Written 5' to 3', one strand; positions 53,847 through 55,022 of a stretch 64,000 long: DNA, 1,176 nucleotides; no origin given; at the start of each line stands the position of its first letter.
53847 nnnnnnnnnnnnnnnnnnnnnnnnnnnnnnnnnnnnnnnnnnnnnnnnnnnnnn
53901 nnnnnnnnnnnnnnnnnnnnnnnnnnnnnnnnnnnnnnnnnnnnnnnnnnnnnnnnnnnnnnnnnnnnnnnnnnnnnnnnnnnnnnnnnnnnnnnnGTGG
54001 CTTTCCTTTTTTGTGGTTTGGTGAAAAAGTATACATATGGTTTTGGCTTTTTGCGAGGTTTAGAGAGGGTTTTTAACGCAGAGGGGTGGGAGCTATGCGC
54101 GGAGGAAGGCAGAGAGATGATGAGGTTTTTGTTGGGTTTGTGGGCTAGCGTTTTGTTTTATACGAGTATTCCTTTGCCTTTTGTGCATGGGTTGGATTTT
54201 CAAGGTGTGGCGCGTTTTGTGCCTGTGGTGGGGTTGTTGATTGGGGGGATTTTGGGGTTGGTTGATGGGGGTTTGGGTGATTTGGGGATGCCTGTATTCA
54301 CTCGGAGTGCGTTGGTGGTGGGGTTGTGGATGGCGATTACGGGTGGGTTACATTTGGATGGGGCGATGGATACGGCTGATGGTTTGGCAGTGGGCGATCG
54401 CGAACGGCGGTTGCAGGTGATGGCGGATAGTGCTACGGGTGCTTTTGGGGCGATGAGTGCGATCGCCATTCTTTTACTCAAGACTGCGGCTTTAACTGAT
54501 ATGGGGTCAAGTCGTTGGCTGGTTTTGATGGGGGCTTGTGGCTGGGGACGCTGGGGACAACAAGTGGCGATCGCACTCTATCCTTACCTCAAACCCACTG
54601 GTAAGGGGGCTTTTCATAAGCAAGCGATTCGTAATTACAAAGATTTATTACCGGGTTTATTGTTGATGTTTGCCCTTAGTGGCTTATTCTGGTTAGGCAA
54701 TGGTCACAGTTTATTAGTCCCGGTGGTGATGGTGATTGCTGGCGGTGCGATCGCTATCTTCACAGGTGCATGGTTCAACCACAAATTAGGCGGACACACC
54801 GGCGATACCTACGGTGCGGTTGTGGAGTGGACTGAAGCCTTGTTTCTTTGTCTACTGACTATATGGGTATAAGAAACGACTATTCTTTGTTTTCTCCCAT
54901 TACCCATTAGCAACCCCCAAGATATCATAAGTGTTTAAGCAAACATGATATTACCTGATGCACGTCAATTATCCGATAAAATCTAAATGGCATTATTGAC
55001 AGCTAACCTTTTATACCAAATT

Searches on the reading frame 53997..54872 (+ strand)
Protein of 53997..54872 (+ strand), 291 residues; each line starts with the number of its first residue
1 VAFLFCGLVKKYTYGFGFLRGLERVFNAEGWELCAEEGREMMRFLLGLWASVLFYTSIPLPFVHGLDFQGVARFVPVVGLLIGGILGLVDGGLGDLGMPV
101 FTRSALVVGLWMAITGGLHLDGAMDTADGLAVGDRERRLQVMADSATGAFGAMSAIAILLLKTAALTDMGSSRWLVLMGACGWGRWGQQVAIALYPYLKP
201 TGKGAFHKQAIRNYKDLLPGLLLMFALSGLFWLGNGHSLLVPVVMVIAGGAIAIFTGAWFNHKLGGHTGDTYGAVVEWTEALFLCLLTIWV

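Call 35: search_protein_families(library=pfam, proteins=[window:53997-54872:+], max_evalue=0.00001)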
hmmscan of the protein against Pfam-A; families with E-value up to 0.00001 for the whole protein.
window:53997-54872:+ (291 aa): 1 family
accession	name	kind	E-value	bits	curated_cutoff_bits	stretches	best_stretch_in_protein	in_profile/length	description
PF02654.20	CobS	-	1.5e-50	172.7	23.2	1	52-285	2-207/207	Cobalamin-5-phosphate synthase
